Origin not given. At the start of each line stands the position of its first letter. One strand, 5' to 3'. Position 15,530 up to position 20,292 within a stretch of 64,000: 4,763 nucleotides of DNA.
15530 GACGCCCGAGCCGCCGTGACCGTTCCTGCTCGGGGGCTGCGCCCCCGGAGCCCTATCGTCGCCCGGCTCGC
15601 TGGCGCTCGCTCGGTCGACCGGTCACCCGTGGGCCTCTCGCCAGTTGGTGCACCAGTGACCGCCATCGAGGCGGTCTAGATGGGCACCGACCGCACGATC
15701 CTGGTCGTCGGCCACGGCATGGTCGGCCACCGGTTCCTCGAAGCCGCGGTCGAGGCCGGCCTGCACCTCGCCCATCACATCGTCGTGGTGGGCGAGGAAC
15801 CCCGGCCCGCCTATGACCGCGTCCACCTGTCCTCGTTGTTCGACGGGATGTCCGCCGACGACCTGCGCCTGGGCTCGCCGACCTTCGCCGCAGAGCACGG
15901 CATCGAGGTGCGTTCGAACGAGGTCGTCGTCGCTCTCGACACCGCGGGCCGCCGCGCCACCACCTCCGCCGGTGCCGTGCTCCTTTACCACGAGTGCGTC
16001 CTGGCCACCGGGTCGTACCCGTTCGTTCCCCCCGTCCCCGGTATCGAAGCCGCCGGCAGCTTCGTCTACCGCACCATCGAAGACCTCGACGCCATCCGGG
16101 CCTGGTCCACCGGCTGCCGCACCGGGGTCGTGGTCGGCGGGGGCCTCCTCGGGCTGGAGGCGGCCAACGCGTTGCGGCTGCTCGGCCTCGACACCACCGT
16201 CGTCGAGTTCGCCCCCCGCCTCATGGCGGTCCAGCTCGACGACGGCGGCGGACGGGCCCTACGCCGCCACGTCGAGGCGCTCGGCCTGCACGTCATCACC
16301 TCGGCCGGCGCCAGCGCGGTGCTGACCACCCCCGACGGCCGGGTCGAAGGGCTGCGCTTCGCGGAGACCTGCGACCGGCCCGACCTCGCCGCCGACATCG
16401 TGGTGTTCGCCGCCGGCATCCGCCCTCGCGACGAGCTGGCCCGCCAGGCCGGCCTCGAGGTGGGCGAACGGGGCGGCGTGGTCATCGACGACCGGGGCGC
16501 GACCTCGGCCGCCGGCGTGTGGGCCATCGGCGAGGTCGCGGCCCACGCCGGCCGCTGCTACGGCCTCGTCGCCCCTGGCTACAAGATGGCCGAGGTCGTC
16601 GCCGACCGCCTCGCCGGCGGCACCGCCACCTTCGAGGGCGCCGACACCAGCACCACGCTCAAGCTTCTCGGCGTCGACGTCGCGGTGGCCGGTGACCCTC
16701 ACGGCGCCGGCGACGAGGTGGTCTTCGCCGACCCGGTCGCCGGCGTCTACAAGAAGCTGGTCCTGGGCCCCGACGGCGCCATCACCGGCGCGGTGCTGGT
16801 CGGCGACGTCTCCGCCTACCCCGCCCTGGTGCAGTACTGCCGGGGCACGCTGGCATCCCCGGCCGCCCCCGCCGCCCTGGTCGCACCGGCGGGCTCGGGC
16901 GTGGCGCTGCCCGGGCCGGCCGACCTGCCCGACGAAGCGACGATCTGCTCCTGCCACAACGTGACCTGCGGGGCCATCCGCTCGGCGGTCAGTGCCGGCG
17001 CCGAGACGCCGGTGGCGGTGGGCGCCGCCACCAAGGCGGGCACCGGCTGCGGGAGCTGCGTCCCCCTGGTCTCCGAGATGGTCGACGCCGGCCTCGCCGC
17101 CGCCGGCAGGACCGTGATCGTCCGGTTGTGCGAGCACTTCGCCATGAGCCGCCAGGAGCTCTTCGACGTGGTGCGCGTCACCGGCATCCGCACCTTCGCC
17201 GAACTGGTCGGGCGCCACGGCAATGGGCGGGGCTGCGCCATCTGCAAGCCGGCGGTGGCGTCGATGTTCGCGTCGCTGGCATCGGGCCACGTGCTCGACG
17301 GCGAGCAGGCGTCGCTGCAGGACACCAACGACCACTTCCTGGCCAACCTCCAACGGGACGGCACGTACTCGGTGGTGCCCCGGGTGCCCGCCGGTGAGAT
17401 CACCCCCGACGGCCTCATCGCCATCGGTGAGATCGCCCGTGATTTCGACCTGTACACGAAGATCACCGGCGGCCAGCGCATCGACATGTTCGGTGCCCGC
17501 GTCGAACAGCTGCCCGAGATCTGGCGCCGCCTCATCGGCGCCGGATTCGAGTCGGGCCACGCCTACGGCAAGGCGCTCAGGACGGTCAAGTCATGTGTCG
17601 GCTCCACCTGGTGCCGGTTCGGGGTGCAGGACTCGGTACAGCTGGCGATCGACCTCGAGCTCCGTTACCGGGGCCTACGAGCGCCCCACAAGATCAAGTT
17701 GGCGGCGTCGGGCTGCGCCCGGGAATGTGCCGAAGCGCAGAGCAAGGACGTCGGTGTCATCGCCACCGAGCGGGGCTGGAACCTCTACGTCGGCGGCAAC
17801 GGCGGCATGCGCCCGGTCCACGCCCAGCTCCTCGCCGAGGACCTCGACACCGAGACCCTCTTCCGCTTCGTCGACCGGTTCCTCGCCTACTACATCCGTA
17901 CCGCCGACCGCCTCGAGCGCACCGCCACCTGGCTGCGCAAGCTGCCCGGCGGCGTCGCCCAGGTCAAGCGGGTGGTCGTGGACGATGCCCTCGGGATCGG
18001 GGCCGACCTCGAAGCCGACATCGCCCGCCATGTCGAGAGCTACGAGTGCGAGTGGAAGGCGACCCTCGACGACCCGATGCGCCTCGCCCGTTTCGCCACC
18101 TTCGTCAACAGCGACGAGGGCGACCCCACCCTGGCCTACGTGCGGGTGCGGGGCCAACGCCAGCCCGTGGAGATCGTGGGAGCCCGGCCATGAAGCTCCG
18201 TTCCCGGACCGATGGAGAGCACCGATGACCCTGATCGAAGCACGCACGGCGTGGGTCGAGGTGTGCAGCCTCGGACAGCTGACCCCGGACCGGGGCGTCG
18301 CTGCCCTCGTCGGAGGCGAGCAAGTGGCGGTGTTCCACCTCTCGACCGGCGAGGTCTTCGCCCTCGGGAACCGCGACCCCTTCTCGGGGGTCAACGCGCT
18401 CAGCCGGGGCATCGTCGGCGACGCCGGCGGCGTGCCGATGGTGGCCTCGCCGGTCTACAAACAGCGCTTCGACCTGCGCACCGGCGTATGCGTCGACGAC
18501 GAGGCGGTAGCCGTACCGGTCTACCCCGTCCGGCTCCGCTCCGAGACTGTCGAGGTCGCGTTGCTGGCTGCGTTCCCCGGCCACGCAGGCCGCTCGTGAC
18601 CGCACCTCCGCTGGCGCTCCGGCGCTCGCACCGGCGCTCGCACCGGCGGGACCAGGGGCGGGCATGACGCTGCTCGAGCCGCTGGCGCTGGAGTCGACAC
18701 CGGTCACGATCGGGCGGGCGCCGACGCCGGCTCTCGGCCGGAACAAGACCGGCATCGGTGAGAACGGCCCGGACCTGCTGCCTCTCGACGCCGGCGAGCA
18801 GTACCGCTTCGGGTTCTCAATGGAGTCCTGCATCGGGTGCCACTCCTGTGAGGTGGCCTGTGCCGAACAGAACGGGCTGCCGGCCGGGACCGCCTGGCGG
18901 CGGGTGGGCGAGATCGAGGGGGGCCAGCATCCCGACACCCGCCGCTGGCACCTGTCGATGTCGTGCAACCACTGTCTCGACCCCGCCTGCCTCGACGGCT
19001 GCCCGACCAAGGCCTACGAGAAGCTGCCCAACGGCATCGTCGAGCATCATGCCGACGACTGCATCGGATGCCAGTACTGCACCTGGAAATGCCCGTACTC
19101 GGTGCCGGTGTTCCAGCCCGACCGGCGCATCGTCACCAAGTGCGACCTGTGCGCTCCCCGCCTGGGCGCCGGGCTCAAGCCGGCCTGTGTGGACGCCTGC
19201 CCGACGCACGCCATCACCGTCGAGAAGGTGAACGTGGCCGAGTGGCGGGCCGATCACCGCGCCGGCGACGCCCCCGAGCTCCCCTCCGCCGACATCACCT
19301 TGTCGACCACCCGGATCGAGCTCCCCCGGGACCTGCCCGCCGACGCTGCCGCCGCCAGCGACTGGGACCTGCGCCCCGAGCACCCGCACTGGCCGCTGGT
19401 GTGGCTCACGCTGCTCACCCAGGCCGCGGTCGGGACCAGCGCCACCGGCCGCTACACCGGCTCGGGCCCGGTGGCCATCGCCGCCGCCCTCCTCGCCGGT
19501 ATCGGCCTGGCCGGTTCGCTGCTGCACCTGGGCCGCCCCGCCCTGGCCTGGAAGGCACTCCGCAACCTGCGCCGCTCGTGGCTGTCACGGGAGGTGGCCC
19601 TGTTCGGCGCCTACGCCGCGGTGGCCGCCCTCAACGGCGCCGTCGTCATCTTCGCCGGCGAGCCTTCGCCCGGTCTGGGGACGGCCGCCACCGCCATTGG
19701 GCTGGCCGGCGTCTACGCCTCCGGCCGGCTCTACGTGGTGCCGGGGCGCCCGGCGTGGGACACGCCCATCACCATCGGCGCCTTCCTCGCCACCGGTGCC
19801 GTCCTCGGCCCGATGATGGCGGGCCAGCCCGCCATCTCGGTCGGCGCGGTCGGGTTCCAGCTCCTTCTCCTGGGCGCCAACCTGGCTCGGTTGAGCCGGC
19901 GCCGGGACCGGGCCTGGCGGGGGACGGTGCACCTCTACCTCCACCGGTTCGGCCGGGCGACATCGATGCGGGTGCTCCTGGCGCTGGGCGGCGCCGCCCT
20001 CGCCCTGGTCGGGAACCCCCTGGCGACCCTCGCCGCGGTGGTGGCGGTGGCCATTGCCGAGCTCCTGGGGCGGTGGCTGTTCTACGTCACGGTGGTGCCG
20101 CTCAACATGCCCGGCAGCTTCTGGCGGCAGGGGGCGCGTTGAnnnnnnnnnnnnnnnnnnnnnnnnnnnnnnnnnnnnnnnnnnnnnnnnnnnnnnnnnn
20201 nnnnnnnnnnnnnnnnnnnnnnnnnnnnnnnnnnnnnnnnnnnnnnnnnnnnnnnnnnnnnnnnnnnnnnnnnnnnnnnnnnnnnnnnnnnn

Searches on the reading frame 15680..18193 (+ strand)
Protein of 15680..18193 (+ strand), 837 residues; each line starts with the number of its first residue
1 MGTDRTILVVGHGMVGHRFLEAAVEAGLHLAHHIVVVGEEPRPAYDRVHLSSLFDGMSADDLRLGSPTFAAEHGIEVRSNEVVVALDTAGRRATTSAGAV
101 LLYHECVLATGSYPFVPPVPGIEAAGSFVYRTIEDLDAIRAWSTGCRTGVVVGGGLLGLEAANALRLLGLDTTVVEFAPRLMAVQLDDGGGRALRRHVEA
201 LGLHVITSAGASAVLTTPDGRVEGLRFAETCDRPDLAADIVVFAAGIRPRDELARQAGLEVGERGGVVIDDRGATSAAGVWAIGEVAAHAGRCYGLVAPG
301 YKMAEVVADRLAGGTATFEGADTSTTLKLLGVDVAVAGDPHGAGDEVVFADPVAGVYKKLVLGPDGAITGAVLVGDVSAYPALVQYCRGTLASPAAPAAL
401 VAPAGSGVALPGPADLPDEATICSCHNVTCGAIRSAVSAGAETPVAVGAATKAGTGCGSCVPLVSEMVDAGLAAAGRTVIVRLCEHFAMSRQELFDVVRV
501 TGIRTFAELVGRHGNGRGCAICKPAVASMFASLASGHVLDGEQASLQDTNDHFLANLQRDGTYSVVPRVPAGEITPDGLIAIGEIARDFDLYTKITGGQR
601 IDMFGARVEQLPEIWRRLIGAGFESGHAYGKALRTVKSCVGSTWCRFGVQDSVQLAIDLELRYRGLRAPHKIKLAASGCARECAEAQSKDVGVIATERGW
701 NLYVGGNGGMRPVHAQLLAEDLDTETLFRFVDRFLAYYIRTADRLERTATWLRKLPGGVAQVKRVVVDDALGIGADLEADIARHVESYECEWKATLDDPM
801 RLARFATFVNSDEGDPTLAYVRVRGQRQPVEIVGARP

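Call 23: search_protein_families(library=pfam, proteins=[window:15680-18193:+], max_evalue=0.00001)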
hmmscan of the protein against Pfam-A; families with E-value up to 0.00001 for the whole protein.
window:15680-18193:+ (837 aa): 6 families
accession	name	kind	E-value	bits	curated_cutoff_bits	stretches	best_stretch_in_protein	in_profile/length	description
PF07992.20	Pyr_redox_2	-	1.5e-45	156.3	26.1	1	6-287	2-277/291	Pyridine nucleotide-disulphide oxidoreductase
PF01077.27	NIR_SIR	-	5.1e-24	85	27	1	630-766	2-150/158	Nitrite and sulphite reductase 4Fe-4S domain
PF00070.33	Pyr_redox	-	6.3e-18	65.5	22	1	150-228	3-80/82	Pyridine nucleotide-disulphide oxidoreductase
PF04324.20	Fer2_BFD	-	1.5e-16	60.9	26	1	421-469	1-49/50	BFD-like [2Fe-2S] binding domain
PF03460.22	NIR_SIR_ferr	-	4.5e-12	46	24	1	558-618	3-66/69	Nitrite/Sulfite reductase ferredoxin-like half domain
PF18267.7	Rubredoxin_C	-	7e-08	32.8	25.9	1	324-383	2-62/70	Rubredoxin NAD+ reductase C-terminal domain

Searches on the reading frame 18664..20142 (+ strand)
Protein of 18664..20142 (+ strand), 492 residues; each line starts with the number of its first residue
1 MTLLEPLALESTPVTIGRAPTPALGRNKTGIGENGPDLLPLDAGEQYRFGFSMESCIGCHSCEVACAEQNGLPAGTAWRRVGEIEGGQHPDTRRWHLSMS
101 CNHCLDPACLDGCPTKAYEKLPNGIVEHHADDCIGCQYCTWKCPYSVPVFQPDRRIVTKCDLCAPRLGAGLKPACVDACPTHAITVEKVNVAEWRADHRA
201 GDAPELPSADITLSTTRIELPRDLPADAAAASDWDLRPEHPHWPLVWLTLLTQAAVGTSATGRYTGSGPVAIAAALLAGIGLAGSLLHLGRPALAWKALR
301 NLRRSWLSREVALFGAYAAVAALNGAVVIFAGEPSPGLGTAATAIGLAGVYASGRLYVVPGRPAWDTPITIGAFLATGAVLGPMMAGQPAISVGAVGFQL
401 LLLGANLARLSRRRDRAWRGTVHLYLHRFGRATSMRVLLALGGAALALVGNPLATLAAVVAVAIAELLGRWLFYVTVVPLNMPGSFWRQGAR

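Call 23: search_protein_families(library=pfam, proteins=[window:18664-20142:+], max_evalue=0.00001)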
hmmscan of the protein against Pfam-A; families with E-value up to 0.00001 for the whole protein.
window:18664-20142:+ (492 aa): 6 families
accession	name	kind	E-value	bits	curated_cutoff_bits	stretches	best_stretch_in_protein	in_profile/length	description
PF13247.11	Fer4_11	-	2.1e-19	70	26.2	1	97-186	6-97/100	4Fe-4S dicluster domain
PF04976.17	DmsC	-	2e-13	50.8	22.3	1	271-387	47-166/275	DMSO reductase anchor subunit (DmsC)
PF12838.12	Fer4_7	-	1.8e-09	38.3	27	0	101-146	2-51/52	4Fe-4S dicluster domain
PF13187.11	Fer4_9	-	2.7e-08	34.1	27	0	132-184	1-52/52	4Fe-4S dicluster domain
PF12797.12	Fer4_2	-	2.1e-07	30.9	24.5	0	125-145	2-22/22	4Fe-4S binding domain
PF00037.32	Fer4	-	7e-07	29.3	21.1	0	128-146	3-21/24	4Fe-4S binding domain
